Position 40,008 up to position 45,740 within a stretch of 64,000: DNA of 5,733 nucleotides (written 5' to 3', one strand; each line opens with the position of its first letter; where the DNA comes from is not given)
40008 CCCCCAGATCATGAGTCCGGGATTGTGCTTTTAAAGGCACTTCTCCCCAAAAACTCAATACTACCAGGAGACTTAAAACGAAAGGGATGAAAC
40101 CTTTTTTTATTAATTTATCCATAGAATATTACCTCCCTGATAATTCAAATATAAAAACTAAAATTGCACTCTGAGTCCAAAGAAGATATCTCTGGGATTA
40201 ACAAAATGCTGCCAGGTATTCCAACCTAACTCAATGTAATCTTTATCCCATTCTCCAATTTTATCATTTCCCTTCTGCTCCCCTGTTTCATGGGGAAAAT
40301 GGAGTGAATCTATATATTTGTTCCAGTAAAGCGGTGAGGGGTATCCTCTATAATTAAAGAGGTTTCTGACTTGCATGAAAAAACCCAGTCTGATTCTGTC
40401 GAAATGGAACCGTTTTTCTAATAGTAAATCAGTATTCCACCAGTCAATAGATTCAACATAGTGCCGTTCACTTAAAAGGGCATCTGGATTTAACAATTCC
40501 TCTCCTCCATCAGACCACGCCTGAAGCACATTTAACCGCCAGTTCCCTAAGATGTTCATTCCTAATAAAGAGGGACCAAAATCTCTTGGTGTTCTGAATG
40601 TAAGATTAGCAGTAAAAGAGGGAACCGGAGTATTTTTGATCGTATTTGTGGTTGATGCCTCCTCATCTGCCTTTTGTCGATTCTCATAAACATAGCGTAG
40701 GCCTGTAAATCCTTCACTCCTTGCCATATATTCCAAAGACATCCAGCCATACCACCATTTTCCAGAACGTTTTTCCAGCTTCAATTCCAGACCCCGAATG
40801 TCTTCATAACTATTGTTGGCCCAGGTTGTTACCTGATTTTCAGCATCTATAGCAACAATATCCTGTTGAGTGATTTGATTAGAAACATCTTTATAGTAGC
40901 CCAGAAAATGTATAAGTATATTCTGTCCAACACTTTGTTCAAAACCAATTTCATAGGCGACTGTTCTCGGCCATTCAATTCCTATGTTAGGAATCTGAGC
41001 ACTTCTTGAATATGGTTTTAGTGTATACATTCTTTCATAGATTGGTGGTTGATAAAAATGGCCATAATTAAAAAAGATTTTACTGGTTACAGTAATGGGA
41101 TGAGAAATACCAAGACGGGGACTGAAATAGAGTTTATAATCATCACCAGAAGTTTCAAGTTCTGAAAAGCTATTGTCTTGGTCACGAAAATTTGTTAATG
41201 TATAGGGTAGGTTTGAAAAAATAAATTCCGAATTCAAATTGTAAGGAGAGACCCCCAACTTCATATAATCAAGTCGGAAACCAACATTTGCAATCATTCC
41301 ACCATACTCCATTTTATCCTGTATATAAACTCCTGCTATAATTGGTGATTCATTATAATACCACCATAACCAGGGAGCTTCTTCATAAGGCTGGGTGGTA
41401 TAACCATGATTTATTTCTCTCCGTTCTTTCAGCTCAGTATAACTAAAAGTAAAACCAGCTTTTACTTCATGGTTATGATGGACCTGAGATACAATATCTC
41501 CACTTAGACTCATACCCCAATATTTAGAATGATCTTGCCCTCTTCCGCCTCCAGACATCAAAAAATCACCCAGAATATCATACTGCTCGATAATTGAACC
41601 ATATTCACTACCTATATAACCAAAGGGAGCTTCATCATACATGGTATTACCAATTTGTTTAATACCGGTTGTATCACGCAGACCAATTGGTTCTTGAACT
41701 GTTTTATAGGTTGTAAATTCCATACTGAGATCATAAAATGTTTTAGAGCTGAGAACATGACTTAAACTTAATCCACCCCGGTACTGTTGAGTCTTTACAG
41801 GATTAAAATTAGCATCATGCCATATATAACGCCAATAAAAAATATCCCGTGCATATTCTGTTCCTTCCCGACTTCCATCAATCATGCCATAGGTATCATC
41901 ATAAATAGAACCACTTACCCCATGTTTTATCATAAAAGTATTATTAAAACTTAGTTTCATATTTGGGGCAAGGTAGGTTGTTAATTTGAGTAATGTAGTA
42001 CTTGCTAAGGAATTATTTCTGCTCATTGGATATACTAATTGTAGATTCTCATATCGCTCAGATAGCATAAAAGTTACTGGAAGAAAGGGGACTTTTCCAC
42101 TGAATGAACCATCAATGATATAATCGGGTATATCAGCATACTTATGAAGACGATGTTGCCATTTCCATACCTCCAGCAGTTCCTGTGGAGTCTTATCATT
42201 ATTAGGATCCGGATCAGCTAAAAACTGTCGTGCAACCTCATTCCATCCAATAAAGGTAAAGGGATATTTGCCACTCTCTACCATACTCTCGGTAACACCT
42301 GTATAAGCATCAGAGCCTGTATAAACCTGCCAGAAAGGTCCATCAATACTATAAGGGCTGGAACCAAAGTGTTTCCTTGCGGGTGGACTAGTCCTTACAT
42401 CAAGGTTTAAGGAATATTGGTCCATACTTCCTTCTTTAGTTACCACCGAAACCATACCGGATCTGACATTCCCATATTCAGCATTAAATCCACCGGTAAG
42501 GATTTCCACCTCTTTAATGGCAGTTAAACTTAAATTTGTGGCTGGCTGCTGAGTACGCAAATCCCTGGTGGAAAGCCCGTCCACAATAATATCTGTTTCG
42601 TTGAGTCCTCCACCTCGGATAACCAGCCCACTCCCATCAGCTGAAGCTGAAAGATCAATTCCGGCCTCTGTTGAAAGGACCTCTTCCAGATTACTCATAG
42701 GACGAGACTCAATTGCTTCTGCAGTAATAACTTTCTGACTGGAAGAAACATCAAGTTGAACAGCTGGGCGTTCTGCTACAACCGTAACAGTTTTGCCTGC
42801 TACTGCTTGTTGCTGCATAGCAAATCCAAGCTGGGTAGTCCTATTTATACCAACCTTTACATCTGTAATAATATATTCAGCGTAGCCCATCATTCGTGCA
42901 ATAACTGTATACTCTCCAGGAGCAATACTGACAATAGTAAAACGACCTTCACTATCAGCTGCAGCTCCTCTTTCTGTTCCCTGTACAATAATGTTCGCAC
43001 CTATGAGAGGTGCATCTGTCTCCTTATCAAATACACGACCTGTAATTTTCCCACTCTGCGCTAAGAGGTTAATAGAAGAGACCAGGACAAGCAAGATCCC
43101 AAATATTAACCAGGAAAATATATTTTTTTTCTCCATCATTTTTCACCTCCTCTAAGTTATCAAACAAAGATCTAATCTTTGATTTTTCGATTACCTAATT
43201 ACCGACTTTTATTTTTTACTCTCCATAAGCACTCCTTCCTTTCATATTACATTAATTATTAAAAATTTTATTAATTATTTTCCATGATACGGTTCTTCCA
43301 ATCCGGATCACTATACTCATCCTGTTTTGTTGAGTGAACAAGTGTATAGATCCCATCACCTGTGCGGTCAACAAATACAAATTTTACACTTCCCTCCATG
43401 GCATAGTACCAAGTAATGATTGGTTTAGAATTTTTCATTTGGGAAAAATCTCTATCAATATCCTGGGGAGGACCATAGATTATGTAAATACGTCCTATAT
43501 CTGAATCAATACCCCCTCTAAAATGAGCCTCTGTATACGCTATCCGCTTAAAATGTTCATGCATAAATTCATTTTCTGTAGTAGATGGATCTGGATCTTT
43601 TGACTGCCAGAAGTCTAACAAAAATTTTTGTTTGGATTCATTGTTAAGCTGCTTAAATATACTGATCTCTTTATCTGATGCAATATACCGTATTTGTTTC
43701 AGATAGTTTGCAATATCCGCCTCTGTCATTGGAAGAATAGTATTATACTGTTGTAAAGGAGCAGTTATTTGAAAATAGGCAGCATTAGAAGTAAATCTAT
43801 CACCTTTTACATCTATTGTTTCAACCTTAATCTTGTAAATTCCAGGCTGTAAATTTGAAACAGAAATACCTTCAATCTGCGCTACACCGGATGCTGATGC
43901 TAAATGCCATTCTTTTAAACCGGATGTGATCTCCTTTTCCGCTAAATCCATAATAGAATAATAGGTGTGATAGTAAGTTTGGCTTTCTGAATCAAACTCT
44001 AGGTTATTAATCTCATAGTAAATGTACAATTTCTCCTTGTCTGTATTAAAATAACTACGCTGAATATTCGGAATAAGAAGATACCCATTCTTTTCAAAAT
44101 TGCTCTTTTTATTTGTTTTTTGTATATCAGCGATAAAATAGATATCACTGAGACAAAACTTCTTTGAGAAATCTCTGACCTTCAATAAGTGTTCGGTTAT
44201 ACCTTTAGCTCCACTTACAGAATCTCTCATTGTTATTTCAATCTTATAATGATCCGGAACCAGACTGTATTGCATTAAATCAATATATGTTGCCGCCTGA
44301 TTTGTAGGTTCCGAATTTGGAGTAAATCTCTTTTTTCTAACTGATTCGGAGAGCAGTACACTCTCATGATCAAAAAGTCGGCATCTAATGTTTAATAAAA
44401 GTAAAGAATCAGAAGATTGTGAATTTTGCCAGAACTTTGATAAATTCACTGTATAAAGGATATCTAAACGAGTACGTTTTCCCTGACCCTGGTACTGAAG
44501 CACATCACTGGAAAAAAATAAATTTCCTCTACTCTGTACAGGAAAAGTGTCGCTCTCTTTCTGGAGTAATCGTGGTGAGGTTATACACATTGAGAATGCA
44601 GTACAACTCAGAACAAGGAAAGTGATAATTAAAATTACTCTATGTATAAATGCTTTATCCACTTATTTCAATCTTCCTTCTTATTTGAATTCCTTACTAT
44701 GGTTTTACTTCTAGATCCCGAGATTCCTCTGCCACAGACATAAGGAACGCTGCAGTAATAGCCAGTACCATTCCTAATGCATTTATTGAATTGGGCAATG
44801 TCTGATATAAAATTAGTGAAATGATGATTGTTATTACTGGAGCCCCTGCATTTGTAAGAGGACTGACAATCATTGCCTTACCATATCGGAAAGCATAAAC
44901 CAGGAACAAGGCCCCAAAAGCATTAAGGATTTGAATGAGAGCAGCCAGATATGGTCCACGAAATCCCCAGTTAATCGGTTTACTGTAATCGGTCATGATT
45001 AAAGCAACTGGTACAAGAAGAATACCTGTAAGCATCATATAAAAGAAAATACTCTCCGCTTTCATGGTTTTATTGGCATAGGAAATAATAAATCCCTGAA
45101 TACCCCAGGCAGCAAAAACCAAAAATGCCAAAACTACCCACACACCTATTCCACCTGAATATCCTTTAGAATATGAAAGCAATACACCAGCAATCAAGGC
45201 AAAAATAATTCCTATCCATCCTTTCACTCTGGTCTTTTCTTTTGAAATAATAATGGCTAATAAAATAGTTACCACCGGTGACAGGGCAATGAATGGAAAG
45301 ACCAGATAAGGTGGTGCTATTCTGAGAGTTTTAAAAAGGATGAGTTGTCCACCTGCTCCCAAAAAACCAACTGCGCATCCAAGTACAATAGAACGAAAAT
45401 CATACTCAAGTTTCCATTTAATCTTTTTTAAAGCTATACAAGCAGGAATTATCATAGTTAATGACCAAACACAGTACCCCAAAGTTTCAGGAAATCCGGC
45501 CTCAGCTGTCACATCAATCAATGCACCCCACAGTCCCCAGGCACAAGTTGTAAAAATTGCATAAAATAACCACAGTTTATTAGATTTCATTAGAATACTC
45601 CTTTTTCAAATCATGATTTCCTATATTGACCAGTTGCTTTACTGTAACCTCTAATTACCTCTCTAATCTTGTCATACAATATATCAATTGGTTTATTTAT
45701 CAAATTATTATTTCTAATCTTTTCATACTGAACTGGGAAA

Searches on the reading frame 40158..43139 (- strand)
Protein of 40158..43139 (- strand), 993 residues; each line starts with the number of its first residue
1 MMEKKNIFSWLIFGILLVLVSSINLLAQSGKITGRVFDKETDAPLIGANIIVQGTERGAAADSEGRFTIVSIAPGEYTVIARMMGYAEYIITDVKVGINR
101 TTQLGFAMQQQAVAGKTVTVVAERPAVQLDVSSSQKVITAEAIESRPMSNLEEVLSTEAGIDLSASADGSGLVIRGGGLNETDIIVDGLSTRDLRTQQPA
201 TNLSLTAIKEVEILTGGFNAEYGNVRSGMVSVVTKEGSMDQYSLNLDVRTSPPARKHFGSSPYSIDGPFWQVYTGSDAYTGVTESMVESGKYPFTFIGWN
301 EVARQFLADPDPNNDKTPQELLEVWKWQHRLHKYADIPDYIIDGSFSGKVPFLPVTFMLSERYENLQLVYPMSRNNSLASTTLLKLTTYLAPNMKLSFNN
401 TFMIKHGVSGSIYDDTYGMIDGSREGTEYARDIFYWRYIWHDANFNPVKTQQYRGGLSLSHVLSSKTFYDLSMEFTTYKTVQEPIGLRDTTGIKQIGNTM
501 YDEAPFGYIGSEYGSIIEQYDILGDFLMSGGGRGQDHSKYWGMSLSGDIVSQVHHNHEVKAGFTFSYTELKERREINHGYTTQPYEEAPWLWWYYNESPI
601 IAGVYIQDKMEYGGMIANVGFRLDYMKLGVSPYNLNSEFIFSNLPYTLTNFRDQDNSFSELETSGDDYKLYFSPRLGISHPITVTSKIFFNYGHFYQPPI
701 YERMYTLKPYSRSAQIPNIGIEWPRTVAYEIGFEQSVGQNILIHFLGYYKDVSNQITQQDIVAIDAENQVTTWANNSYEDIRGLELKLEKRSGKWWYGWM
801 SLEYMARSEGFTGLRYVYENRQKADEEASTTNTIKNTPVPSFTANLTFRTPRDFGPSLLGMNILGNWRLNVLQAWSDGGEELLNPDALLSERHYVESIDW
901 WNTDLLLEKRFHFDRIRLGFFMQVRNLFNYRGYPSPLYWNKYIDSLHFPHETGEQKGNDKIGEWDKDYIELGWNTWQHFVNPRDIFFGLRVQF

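Call 7: search_protein_families(library=pfam, proteins=[window:40158-43139:-], max_evalue=0.001)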
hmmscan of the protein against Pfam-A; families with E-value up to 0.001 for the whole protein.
window:40158-43139:- (993 aa): 3 families
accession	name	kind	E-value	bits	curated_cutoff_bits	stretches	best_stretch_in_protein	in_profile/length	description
PF13715.12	CarbopepD_reg_2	-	8.1e-17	61.5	32.2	1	32-120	1-88/88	CarboxypepD_reg-like domain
PF13620.12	CarboxypepD_reg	-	1.8e-16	60.6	32.3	1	32-109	2-82/82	Carboxypeptidase regulatory-like domain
PF07715.20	Plug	-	3e-14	53.9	23.9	1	129-226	3-103/107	TonB-dependent Receptor Plug Domain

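Call 32: search_protein_families(library=ncbifam, proteins=[window:40158-43139:-], max_evalue=0.001)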
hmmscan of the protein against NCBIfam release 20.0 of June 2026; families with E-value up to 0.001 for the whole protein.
window:40158-43139:- (993 aa): 12 families
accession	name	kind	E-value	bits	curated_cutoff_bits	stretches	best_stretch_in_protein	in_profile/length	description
TIGR04056.1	OMP_RagA_SusC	subfamily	5.4e-16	58.1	368.25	1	31-250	2-219/981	SusC/RagA family TonB-linked outer membrane protein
TIGR01785.1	TonB-hemin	subfamily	1.1e-15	57.1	316.85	2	117-235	3-129/677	TonB-dependent heme/hemoglobin receptor family protein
TIGR01786.1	TonB-hemlactrns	subfamily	1.8e-13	49.7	323.75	2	117-235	2-134/719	TonB-dependent hemoglobin/transferrin/lactoferrin family receptor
TIGR01783.1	TonB-siderophor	subfamily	9.9e-13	47.6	223.5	1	130-242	1-115/649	TonB-dependent siderophore receptor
NF052345.1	S_layer_anammox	exception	9.1e-10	36.6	1400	1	28-133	1311-1419/1596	Kustd1514 family S-layer glycoprotein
NF041535.1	TonB_rec_PqqU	equivalog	1.3e-07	30.3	1200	1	129-239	14-134/676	TonB-dependent receptor PqqU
NF010010.0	PRK13483.1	equivalog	3.1e-07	28.8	927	1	105-238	23-166/660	ligand-gated channel protein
NF007478.2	PRK10064.1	equivalog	9.1e-07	27.5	745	1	105-236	18-159/663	catecholate siderophore receptor CirA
NF010048.1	PRK13524.1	subfamily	5.5e-05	21.8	493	1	105-260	30-200/744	FepA family TonB-dependent siderophore receptor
NF049946.1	TonB_dep_CU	exception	8.8e-05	21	700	0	148-240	75-175/683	TonB-dependent receptor, CU motif-type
TIGR01779.1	TonB-B12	equivalog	0.00017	20.2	599.7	1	102-240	15-159/614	TonB-dependent vitamin B12 receptor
NF010011.0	PRK13484.1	equivalog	0.00062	18.1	1197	1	117-242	32-166/682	IreA family TonB-dependent siderophore receptor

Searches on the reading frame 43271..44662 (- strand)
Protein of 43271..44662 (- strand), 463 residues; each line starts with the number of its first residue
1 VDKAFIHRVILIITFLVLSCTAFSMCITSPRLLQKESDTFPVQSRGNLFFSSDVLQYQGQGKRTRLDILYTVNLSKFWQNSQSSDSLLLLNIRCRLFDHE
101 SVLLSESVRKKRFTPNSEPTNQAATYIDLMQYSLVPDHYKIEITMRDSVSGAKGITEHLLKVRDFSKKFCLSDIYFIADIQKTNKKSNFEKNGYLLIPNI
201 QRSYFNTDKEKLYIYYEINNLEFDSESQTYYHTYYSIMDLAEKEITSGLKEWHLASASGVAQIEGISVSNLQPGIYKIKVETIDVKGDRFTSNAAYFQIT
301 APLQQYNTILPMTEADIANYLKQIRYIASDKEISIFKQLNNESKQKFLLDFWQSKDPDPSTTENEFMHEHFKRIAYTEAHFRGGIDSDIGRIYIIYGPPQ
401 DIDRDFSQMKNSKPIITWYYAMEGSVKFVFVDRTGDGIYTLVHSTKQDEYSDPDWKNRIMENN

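Call 7: search_protein_families(library=pfam, proteins=[window:43271-44662:-], max_evalue=0.001)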
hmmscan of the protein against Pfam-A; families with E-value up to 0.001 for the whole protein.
window:43271-44662:- (463 aa): 1 family
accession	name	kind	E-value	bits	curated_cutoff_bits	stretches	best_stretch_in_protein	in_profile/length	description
PF20094.4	GWxTD_dom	-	9.9e-11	42.1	26.9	1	317-445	30-157/172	GWxTD domain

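Call 32: search_protein_families(library=ncbifam, proteins=[window:43271-44662:-], max_evalue=0.001)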
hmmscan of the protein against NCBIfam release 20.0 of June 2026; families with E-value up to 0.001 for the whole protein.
window:43271-44662:- (463 aa): 1 family
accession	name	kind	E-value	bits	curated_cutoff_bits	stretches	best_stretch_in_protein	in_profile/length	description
TIGR04514.1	GWxTD_dom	domain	3.9e-27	94.8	28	1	321-420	3-104/105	GWxTD domain-containing protein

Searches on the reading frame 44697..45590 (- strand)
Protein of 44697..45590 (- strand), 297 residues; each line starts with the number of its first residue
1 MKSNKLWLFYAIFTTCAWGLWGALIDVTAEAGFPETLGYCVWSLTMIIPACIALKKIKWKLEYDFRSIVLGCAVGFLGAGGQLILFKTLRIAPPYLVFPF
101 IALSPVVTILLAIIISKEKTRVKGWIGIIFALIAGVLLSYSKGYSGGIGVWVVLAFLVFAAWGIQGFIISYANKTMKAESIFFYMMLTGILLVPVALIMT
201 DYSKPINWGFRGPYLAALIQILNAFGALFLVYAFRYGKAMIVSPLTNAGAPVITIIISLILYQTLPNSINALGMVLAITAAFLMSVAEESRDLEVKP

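Call 7: search_protein_families(library=pfam, proteins=[window:44697-45590:-], max_evalue=0.001)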
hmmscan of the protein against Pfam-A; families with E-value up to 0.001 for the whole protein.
window:44697-45590:- (297 aa): 2 families
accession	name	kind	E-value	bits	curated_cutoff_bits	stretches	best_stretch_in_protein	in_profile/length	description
PF00892.27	EamA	-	3.5e-23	82.8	28.2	2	151-285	3-134/135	EamA-like transporter family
PF10639.15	TMEM234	-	0.00023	21.7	30.1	0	218-284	46-112/113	Putative transmembrane family 234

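Call 32: search_protein_families(library=ncbifam, proteins=[window:44697-45590:-], max_evalue=0.001)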
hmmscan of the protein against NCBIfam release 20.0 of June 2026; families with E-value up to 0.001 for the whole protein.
window:44697-45590:- (297 aa): 1 family
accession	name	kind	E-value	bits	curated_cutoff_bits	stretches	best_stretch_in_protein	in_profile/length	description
TIGR00950.1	2A78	equivalog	5.7e-05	22.7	230.2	1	72-200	50-182/264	carboxylate/amino acid/amine transporter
